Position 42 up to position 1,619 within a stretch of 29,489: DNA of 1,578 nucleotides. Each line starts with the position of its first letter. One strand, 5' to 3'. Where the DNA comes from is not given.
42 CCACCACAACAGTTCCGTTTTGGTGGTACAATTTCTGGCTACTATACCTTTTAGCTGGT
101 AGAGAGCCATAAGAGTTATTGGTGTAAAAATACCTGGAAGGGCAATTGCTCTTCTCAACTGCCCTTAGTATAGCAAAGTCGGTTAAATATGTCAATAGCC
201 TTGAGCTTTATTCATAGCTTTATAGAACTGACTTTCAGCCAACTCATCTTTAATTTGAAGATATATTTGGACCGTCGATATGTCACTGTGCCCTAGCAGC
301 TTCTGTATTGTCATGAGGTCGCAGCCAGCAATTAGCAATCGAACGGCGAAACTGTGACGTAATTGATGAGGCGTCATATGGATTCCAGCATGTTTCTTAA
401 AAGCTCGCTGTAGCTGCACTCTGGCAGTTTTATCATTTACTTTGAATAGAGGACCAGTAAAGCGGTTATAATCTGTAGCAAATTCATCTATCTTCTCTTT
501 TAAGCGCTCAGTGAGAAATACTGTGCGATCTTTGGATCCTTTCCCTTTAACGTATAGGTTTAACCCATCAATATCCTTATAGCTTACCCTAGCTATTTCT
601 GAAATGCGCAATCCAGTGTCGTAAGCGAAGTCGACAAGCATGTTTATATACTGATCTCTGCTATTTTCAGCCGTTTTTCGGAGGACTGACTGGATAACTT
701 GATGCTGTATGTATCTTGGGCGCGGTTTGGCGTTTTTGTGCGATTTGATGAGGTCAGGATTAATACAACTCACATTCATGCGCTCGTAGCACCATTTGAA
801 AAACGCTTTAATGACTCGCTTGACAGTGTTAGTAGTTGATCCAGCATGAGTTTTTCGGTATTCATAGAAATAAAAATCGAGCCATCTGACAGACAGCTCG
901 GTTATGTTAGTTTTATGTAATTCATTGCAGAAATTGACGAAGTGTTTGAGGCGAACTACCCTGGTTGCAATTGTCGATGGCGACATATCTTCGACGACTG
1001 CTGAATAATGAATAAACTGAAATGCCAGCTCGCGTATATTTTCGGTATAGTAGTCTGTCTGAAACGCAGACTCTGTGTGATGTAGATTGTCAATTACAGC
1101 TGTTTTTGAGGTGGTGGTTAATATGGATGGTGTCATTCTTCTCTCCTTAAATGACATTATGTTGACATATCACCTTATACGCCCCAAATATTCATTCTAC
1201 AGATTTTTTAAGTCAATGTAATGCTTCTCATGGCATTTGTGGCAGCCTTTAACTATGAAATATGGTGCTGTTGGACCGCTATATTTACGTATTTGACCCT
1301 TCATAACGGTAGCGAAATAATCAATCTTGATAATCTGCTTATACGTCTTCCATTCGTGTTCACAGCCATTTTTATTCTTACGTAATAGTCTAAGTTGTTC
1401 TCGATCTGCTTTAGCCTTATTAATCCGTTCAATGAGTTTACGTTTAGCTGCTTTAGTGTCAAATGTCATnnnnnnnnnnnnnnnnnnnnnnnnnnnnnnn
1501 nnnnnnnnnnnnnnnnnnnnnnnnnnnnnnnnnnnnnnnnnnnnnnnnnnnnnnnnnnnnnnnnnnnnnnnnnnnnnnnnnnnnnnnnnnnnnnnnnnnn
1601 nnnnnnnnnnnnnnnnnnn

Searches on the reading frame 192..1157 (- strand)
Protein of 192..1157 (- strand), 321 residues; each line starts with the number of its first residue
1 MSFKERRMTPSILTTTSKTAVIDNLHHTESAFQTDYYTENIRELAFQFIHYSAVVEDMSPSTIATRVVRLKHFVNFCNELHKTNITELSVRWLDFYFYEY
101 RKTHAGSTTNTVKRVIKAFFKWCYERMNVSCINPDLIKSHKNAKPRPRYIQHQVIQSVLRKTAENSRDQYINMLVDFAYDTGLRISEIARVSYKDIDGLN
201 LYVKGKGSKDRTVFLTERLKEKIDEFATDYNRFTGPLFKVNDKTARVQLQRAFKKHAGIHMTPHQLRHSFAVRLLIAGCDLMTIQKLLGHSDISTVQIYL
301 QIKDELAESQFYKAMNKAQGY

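Call 40: search_protein_families(library=pfam, proteins=[window:192-1157:-], max_evalue=0.01)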
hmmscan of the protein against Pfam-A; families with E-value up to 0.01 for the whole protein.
window:192-1157:- (321 aa): 3 families
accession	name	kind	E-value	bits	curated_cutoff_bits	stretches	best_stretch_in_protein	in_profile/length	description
PF00589.27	Phage_integrase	-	4.8e-28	98.5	27.1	1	149-304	2-170/172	Phage integrase family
PF02899.23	Phage_int_SAM_1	-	1.7e-06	28.6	22.3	1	47-125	3-81/83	Phage integrase, N-terminal SAM-like domain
PF13495.12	Phage_int_SAM_4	-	0.00091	20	27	1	55-126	11-81/85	Phage integrase, N-terminal SAM-like domain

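Call 52: find_encoding_contigs(protein=window:192-1157:-, flank=10000, max_places=5)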
Protein window:192-1157:- (321 aa): no gene with exactly this product is on record in the collection.

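Call 90: find_encoding_contigs(protein=window:192-1136:-, flank=7000, max_places=10)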
Protein window:192-1136:- (314 aa): 8 contigs read that carry it; 7 places shown.
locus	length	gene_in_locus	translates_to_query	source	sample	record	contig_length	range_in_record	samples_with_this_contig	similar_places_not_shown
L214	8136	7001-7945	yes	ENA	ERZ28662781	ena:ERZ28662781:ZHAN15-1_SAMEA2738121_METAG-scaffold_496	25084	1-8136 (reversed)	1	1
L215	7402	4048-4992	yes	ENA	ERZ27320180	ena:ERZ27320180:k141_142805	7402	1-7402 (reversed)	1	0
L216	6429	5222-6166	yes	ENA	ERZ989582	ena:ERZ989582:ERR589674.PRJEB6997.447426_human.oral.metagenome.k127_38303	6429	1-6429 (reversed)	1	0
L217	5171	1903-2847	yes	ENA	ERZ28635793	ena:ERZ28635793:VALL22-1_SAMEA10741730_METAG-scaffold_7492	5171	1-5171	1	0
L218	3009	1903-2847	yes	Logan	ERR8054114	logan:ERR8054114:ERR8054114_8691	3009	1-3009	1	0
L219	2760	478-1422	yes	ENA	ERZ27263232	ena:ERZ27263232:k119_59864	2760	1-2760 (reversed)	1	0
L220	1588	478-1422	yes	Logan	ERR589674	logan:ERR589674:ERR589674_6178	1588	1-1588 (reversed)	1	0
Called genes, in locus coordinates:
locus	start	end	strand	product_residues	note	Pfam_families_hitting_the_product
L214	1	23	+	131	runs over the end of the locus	-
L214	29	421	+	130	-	-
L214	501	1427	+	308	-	-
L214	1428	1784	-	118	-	-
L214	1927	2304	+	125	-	-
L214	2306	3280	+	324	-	PF05382:Amidase_5, PF16775:ZoocinA_TRD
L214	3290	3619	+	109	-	PF24729:Acb2_Tad1_hairpin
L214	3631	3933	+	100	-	-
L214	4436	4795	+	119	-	-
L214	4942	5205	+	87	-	-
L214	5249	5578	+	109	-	-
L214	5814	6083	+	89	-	-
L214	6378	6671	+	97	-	-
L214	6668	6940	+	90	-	-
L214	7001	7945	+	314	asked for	PF02899:Phage_int_SAM_1 (weak), PF00589:Phage_integrase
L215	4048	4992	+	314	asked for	PF02899:Phage_int_SAM_1 (weak), PF00589:Phage_integrase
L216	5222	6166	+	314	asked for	PF02899:Phage_int_SAM_1 (weak), PF00589:Phage_integrase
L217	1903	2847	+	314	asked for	PF02899:Phage_int_SAM_1 (weak), PF00589:Phage_integrase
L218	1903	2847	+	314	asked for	PF02899:Phage_int_SAM_1 (weak), PF00589:Phage_integrase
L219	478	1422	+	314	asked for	PF02899:Phage_int_SAM_1 (weak), PF00589:Phage_integrase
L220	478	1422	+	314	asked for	PF02899:Phage_int_SAM_1 (weak), PF00589:Phage_integrase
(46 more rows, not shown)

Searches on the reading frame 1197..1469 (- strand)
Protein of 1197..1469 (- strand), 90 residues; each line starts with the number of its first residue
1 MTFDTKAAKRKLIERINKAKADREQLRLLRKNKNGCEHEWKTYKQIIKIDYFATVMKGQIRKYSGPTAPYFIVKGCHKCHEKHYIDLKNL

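Call 40: search_protein_families(library=pfam, proteins=[window:1197-1469:-], max_evalue=0.01)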
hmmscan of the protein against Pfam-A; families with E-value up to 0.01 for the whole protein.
window:1197-1469:- (90 aa): 0 families

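Call 70: find_encoding_contigs(protein=window:1197-1469:-, flank=10000, max_places=5)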
Protein window:1197-1469:- (90 aa): 23 contigs read that carry it; 5 places shown.
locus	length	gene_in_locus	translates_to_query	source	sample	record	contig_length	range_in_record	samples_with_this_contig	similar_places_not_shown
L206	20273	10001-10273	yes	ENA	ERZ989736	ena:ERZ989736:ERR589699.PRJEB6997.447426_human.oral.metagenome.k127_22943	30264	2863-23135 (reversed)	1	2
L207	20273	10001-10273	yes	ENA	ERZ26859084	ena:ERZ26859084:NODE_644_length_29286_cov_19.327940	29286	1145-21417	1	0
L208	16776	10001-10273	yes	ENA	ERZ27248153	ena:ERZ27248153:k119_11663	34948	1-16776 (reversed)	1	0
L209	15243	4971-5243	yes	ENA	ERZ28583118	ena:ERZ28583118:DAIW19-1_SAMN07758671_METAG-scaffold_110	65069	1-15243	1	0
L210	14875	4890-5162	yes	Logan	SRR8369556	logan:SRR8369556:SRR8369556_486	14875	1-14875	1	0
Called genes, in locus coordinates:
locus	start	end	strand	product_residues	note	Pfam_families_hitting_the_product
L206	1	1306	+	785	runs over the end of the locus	PF27758:PRM1 (faint)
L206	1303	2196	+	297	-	-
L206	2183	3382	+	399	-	-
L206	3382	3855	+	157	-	-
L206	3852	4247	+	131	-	-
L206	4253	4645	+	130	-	-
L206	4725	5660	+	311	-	-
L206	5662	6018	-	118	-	-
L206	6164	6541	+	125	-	-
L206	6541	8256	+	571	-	-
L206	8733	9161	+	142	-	-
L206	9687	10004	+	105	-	-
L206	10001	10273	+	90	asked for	-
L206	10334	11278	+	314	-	PF02899:Phage_int_SAM_1 (weak), PF00589:Phage_integrase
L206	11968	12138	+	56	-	-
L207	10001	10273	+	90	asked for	-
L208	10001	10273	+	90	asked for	-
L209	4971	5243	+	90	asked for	-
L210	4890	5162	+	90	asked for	-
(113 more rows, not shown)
